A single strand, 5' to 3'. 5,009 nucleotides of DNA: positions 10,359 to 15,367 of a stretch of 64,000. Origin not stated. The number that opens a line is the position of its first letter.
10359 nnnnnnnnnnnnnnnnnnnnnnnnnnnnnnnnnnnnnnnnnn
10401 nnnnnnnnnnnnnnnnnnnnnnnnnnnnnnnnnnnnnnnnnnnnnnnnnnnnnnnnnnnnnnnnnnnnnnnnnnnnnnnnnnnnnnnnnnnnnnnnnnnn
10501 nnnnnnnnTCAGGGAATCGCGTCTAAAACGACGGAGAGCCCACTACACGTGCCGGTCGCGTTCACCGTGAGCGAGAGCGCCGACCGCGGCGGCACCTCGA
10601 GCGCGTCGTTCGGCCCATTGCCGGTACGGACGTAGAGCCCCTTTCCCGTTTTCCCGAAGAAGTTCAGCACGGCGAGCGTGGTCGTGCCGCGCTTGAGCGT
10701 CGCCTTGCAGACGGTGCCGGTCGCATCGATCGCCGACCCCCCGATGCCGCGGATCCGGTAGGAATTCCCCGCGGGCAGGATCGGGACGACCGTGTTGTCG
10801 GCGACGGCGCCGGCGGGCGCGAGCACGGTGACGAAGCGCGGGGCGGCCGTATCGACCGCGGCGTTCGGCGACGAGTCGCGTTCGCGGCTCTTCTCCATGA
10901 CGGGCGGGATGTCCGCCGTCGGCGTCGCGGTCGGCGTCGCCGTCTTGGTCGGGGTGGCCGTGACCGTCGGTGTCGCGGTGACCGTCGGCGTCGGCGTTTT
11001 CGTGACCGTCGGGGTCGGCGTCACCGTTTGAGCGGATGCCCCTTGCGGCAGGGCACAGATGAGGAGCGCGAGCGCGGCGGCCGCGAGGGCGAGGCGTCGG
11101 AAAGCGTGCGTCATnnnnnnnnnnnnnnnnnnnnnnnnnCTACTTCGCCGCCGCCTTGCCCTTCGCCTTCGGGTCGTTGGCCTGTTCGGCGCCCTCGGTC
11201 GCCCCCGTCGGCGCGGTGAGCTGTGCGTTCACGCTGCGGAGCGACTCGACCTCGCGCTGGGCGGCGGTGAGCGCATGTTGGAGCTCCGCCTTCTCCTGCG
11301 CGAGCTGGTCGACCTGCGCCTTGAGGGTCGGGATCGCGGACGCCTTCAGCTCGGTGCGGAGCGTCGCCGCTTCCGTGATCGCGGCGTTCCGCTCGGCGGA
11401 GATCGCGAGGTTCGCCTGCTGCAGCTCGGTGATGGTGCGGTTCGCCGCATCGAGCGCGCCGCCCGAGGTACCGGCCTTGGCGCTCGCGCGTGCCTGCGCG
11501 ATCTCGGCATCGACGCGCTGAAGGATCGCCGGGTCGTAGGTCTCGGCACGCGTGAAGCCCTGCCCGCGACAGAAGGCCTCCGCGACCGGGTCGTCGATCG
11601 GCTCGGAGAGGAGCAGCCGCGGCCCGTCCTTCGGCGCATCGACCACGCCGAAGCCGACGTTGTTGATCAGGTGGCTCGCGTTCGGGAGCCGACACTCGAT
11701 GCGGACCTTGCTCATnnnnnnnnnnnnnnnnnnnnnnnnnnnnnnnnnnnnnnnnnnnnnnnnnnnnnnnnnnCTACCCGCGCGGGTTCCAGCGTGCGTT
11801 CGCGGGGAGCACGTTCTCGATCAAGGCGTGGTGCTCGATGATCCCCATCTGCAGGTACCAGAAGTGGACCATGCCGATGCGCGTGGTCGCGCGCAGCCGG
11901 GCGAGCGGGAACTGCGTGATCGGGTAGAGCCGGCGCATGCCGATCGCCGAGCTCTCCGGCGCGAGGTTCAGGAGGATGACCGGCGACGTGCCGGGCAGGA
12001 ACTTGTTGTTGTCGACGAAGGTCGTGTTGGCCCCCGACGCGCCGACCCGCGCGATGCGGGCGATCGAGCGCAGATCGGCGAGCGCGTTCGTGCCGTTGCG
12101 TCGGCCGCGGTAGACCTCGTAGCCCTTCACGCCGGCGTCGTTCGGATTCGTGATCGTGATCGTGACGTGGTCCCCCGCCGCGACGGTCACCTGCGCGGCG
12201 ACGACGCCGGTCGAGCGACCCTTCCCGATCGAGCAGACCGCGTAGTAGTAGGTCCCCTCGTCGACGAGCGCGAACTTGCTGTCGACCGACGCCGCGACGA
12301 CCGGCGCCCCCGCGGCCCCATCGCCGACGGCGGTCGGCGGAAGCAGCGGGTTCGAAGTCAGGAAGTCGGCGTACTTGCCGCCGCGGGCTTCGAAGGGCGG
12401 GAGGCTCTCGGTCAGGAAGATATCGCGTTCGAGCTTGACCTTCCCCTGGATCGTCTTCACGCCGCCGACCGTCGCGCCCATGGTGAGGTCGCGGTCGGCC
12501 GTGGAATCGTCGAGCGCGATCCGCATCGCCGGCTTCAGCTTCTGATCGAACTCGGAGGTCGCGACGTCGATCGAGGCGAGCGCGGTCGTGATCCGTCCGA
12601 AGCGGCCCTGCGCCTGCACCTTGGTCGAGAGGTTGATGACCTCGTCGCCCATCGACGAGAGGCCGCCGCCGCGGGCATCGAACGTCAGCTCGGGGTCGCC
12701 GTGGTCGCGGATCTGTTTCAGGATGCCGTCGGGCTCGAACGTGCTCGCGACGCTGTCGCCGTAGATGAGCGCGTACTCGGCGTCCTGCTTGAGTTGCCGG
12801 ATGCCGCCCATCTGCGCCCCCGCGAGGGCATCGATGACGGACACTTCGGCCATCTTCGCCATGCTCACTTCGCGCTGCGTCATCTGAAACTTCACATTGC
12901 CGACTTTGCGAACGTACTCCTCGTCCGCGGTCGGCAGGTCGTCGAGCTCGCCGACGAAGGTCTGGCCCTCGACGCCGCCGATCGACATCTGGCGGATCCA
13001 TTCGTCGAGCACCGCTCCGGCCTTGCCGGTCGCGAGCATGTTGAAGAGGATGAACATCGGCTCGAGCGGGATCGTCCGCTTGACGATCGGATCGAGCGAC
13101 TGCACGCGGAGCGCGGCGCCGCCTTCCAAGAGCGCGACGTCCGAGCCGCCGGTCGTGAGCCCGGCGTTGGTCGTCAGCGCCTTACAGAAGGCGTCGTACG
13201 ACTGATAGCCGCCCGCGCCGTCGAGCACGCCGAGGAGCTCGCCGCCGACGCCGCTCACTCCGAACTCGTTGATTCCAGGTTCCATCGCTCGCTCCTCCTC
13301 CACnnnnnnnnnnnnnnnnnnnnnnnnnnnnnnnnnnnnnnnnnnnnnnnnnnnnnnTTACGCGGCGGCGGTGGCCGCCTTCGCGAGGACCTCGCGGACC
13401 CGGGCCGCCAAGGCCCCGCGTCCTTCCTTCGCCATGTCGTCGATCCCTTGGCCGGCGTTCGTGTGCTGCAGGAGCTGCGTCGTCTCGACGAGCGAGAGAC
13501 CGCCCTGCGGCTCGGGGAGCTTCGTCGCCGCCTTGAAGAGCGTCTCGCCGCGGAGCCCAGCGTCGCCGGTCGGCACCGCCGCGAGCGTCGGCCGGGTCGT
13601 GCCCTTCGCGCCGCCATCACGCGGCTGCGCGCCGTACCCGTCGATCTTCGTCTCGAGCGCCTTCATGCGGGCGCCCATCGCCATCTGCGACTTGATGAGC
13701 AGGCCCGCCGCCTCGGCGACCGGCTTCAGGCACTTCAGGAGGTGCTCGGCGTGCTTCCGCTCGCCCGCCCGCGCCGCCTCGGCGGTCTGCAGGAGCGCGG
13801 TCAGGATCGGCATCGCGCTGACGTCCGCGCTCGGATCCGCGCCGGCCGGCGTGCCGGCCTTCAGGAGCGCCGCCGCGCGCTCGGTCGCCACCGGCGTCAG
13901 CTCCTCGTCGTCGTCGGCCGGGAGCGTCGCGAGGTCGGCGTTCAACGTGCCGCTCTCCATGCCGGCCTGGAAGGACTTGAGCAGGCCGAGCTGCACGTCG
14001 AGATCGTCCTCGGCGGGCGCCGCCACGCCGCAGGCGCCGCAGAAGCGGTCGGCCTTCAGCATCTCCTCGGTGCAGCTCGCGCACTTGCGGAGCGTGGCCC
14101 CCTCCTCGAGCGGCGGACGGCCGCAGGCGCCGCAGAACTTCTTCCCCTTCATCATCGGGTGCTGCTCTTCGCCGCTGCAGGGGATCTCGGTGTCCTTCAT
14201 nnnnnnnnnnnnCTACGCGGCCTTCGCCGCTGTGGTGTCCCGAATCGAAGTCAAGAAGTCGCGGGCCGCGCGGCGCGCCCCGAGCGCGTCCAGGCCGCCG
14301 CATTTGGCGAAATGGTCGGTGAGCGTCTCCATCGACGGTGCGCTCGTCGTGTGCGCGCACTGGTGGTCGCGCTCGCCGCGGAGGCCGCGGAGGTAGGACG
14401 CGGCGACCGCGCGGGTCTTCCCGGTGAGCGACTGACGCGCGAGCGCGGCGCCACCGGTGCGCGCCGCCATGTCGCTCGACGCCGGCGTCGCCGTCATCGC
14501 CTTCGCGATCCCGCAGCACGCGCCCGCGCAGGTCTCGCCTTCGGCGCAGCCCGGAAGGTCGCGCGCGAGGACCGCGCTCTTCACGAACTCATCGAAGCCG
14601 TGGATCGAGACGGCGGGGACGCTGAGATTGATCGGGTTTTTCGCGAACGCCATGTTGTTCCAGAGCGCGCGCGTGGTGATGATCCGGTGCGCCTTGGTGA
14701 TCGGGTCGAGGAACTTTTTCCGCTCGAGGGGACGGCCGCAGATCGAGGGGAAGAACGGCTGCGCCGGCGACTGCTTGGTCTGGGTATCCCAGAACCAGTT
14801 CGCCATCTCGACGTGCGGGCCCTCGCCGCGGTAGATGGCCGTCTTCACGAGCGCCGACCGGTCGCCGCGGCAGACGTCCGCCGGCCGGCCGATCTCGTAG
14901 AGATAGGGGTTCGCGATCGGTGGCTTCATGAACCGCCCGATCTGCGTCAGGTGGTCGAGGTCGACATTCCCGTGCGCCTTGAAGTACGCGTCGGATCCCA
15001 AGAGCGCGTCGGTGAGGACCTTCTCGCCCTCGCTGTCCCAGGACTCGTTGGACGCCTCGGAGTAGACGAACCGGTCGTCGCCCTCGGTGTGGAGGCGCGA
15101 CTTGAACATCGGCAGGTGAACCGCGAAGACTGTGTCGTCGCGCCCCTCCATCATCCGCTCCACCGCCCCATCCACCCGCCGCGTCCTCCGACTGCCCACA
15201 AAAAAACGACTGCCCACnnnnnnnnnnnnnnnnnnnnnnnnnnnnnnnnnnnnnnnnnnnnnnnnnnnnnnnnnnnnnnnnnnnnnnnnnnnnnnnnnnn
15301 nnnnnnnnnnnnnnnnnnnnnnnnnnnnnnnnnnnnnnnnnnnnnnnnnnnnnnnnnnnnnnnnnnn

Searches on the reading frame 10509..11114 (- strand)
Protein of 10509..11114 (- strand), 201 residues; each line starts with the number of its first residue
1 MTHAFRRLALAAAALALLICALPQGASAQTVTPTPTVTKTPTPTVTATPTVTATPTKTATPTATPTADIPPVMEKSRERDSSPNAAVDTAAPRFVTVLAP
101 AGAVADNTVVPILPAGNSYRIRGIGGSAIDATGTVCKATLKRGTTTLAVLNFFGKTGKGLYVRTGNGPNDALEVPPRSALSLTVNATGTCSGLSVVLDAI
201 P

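Call 7: search_protein_families(library=pfam, proteins=[window:10509-11114:-], max_evalue=0.01)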
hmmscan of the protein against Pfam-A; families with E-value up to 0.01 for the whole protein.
window:10509-11114:- (201 aa): 1 family
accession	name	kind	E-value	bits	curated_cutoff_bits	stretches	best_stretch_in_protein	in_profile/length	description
PF21827.1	New_glue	-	0.0024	18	31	1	9-70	4-64/94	New glue protein family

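Call 8: search_protein_families(library=phrogs, proteins=[window:10509-11114:-], max_evalue=0.001)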
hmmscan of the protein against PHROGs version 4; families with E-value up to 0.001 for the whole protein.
window:10509-11114:- (201 aa): 1 family
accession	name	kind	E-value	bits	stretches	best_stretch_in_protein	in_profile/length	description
phrog_15511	-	unknown function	3.8e-07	30.6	1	28-105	209-296/511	-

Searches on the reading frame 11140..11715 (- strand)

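Call 7: search_protein_families(library=pfam, proteins=[window:11140-11715:-], max_evalue=0.01)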
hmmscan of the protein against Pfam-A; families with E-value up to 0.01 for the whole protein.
window:11140-11715:- (191 aa): 2 families
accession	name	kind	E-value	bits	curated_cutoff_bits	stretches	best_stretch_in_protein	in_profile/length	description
PF10473.14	CENP-F_leu_zip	-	0.0012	19.3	34.5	1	99-164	30-104/140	Leucine-rich repeats of kinetochore protein Cenp-F/LEK1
PF25450.1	Rab11-FIP3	-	0.0089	16.8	31.9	0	122-163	72-112/125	Rab11-FIP3-like domain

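Call 8: search_protein_families(library=phrogs, proteins=[window:11140-11715:-], max_evalue=0.001)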
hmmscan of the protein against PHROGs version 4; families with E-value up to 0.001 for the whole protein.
window:11140-11715:- (191 aa): 0 families

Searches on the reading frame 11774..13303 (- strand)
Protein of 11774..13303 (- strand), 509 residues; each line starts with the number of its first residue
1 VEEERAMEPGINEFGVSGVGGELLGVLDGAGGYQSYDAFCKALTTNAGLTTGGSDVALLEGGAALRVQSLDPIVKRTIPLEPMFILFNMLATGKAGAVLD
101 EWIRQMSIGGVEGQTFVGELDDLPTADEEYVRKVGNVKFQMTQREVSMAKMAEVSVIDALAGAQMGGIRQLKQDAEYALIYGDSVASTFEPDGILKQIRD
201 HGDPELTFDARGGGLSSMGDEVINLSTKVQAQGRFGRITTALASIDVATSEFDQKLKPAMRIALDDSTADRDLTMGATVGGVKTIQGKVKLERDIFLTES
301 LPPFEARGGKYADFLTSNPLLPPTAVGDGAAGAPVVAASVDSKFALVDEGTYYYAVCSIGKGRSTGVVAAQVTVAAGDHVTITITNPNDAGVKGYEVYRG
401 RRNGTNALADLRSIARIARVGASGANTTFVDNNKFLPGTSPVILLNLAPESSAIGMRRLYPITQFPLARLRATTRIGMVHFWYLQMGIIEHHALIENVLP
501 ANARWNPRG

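Call 7: search_protein_families(library=pfam, proteins=[window:11774-13303:-], max_evalue=0.01)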
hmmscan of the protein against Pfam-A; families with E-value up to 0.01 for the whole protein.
window:11774-13303:- (509 aa): 1 family
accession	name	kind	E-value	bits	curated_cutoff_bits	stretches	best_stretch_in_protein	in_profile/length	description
PF17236.8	SU10_MCP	-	0.00058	19.9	24.1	1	68-226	12-153/292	SU10 major capsid protein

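Call 8: search_protein_families(library=phrogs, proteins=[window:11774-13303:-], max_evalue=0.001)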
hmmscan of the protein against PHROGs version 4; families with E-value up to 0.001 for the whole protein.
window:11774-13303:- (509 aa): 1 family
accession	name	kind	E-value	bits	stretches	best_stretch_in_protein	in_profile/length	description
phrog_752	-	head and packaging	6e-59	201.2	1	35-502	17-472/475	major head protein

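Call 58: search_dna_similar(query=window:11774-13303:-, collection=phages, mode=protein, max_rows=12)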
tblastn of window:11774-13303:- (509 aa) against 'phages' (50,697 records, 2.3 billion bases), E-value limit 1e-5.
Records with a match: 48; places in all: 48; records where one place covers at least 80% of the query: 48.
Best place of each record, by identity: <60% 48.
By first word of the organism name: Bacillus 25; Thermus 5; Brochothrix 4; Pseudomonas 3; Lactobacillus 3; Bordetella 2; Aeromonas 1; Yersinia 1; Morganella 1; Enterobacter 1; and 2 more.
By host as written in the record: Bacillus subtilis BEST7003 6; Bacillus subtilis 6; Thermus thermophilus HB8 3; Pseudomonas putida 2; Bordetella bronchiseptica 4715 2; Thermus thermophilus HB27 2; Brochothrix thermosphacta HER1187 2; Lactobacillus fermentum 2; and 19 more.
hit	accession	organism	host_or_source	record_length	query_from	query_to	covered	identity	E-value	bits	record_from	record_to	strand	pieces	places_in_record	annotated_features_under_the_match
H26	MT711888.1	Pseudomonas phage Dolphis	Pseudomonas putida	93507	54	508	89%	36.4%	1e-59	219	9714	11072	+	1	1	major capsid protein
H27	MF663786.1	Bordetella phage vB_BbrM_PHB04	Bordetella bronchiseptica 4715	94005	54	507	89%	35.0%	4e-58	214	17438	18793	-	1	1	major capsid protein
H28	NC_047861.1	Bordetella phage vB_BbrM_PHB04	Bordetella bronchiseptica 4715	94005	54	507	89%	35.0%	4e-58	214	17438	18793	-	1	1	major head protein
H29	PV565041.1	Pseudomonas phage Jeremy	Pseudomonas putida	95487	54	508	89%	34.8%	1e-57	213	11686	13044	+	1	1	major capsid protein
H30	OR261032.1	Aeromonas phage ST4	Aeromonas hydrophila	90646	54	507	89%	34.4%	3e-52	196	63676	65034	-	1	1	major capsid protein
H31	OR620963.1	Yersinia phage fHe-Yen8-01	Yersinia enterocolitica serotype O:8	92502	54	508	89%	32.1%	8e-47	181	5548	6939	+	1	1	major head protein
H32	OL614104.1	Morganella phage Mecenats66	Morganella sp.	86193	54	507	89%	32.1%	1e-48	186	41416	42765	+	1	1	major capsid protein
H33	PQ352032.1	Enterobacter phage phiT5282EW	Enterobacter sp.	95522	54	508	89%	31.3%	2e-47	182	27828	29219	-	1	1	hypothetical protein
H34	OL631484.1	Escherichia phage ECML-606-1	Escherichia coli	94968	54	508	89%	31.3%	4e-47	181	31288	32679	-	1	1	hypothetical protein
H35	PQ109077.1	Thermus phage Lalka27b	Thermus thermophilus HB27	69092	33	507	93%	30.0%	3e-44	173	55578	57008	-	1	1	MCP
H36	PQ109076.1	Thermus phage Lalka27a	Thermus thermophilus HB27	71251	33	507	93%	30.0%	3e-44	173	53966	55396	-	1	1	MCP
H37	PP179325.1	Pseudomonas phage Touem01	Pseudomonas syringae 7C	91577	54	509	90%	31.0%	7e-51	192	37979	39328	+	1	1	major capsid protein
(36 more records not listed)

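Call 79: find_related_loci(query=window:11774-13303:-, collection=genome_contigs, flank=10000)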
Query window:11774-13303:- (509 aa) in genome_contigs; peptide patterns used: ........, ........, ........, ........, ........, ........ (x = any residue, [..] = any of these).
50 stretches matched a pattern; 1 encode a relative of the query (tblastn E <= 1e-3); 1 distinct loci.
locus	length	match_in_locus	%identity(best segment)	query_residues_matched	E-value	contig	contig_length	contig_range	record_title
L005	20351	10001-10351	29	338-459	5e-5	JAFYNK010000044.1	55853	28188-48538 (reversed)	MAG: Bacteroidales bacterium isolate RGIG7249 Water_buffalos_Cecum-3__c379505, whole genome shotgun sequence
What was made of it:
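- Tried and rejected: The genome_contigs scan with the MCP gave one irrelevant weak hit, so the host remains unknown (call 79).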

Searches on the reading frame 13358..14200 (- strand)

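Call 7: search_protein_families(library=pfam, proteins=[window:13358-14200:-], max_evalue=0.01)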
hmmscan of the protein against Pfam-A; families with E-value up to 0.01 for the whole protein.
window:13358-14200:- (280 aa): 2 families
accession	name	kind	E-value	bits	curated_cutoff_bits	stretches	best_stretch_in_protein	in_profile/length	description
PF12773.13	DZR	-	1.8e-06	28.4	27.3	1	13-58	5-45/45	Double zinc ribbon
PF13240.11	Zn_Ribbon_1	-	0.0018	18.4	25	0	39-58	1-20/23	zinc-ribbon domain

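Call 8: search_protein_families(library=phrogs, proteins=[window:13358-14200:-], max_evalue=0.001)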
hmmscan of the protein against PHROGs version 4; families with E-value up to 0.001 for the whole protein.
window:13358-14200:- (280 aa): 0 families

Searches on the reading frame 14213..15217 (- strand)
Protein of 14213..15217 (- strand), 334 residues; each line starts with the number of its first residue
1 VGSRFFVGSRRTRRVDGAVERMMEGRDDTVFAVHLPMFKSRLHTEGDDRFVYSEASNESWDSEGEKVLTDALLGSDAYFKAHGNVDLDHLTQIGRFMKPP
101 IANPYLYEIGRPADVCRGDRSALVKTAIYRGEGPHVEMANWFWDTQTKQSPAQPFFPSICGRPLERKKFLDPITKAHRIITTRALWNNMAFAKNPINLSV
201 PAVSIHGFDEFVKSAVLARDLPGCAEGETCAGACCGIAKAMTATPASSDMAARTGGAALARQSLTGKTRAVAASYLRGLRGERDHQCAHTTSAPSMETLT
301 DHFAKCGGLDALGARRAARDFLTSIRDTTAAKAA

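Call 7: search_protein_families(library=pfam, proteins=[window:14213-15217:-], max_evalue=0.01)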
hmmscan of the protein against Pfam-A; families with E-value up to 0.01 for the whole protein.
window:14213-15217:- (334 aa): 0 families

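Call 8: search_protein_families(library=phrogs, proteins=[window:14213-15217:-], max_evalue=0.001)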
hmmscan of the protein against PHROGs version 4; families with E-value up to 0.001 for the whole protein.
window:14213-15217:- (334 aa): 1 family
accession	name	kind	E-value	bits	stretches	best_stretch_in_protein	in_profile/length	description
phrog_1028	-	head and packaging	0.00045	20.8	0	45-265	36-203/591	head maturation protease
